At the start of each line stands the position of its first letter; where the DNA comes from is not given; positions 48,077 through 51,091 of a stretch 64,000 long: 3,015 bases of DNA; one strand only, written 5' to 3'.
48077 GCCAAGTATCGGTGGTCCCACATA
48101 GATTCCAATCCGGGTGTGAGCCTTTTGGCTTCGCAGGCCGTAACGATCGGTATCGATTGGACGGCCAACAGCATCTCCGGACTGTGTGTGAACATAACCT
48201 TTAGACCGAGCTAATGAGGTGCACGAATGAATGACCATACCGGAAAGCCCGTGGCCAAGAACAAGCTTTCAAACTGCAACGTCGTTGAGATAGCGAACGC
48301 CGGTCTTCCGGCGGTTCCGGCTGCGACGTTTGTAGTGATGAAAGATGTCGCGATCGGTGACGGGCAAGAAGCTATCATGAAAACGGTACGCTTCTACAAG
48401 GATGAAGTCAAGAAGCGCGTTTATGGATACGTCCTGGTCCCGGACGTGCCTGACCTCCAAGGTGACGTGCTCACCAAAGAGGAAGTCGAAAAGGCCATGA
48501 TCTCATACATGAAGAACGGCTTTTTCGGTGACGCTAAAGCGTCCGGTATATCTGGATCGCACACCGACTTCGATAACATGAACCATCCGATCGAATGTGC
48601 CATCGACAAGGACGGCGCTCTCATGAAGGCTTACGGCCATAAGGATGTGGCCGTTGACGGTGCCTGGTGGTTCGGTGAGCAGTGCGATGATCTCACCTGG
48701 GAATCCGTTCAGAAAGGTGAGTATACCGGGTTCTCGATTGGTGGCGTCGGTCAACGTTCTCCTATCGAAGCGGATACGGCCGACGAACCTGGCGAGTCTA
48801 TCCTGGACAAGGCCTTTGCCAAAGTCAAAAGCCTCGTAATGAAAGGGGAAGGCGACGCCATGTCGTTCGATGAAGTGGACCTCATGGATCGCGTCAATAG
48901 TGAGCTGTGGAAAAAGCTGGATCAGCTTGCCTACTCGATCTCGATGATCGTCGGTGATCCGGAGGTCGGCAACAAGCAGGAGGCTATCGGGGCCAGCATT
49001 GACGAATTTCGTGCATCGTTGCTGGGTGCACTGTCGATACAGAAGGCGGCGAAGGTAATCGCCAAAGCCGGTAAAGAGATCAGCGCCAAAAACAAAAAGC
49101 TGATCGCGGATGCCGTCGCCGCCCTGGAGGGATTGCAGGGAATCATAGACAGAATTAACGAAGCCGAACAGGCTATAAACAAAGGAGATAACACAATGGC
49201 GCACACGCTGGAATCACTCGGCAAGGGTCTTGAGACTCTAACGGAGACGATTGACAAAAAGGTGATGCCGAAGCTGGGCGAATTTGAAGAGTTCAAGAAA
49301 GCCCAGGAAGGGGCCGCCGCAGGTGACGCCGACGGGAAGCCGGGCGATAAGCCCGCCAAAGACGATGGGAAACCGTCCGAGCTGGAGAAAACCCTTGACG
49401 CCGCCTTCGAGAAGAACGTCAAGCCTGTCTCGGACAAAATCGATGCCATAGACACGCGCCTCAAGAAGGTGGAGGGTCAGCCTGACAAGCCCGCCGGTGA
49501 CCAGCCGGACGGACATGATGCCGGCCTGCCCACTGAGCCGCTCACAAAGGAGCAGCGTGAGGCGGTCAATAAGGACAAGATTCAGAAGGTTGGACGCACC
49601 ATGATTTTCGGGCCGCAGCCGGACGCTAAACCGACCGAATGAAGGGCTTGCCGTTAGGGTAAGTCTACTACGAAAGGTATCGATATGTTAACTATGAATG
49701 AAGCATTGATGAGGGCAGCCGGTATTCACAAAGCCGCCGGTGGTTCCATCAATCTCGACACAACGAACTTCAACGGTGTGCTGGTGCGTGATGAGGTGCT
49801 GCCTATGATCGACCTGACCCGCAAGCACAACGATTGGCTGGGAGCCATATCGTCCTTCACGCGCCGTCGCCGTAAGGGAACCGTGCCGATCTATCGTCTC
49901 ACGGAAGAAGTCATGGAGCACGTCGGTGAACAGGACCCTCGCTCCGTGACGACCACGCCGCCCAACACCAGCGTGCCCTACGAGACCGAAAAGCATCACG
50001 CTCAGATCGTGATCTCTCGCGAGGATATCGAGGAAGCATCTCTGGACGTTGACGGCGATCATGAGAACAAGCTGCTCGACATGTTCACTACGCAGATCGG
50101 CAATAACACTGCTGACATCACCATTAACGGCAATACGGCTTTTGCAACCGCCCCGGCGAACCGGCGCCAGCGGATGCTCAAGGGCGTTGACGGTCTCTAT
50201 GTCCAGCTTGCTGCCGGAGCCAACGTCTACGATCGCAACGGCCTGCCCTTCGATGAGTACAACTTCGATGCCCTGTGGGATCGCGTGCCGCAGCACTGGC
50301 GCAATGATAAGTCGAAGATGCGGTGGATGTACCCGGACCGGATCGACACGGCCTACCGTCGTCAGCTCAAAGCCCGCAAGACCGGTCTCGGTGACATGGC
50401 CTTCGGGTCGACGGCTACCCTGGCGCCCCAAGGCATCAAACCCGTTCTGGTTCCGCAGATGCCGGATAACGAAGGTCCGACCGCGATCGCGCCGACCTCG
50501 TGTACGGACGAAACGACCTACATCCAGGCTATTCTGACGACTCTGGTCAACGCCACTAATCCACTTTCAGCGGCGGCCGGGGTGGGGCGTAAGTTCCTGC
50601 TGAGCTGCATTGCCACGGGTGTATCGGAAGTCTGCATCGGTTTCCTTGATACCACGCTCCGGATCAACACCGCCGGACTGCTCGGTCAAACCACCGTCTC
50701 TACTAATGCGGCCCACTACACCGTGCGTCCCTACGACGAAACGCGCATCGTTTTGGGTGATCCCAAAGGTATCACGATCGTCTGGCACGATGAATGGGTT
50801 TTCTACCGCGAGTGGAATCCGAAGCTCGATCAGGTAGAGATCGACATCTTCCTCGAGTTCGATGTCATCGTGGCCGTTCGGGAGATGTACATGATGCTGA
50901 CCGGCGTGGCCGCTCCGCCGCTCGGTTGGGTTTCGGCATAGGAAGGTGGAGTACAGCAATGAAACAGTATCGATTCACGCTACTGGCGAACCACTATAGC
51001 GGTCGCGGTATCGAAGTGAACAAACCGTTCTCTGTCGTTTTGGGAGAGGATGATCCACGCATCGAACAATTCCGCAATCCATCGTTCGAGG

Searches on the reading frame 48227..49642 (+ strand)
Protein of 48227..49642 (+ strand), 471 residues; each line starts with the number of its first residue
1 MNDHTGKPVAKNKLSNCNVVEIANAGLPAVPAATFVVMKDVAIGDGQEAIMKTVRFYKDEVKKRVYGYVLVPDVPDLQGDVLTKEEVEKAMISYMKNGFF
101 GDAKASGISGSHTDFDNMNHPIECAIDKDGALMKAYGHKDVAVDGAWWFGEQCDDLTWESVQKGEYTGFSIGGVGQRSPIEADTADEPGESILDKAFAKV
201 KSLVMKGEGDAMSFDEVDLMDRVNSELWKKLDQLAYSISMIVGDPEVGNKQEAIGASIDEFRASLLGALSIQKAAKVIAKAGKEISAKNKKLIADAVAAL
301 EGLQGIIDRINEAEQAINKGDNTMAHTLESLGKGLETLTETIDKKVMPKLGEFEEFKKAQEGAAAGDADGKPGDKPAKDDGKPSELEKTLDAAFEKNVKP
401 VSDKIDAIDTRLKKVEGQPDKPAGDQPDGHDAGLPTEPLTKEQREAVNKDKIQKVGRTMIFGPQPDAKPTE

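Call 105: search_protein_families(library=phrogs, proteins=[window:48227-49642:+], max_evalue=0.00001)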
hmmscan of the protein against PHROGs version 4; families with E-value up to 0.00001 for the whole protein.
window:48227-49642:+ (471 aa): 7 families
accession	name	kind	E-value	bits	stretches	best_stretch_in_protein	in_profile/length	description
phrog_3017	-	head and packaging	1.1e-29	104.9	1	34-411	24-374/402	head maturation protease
phrog_1530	-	other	7.3e-18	66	1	58-189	242-363/379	DNA methyltransferase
phrog_34096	-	head and packaging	2.4e-12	47.4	1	55-176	126-236/412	head maturation protease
phrog_15223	-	other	3e-10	41.4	1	58-171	10-110/199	protease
phrog_17741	-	unknown function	3.1e-09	37.6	1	208-404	68-250/397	-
phrog_33677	-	head and packaging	9.9e-09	35.8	1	58-181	152-270/564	head maturation protease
phrog_13242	-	unknown function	6.3e-06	26.4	0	60-189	317-437/450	-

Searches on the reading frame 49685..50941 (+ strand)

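Call 105: search_protein_families(library=phrogs, proteins=[window:49685-50941:+], max_evalue=0.00001)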
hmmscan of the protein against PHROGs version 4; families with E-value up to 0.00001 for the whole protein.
window:49685-50941:+ (418 aa): 1 family
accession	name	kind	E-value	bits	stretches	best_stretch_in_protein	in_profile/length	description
phrog_1623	-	head and packaging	3.1e-29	103.2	1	28-289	20-257/305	virion structural protein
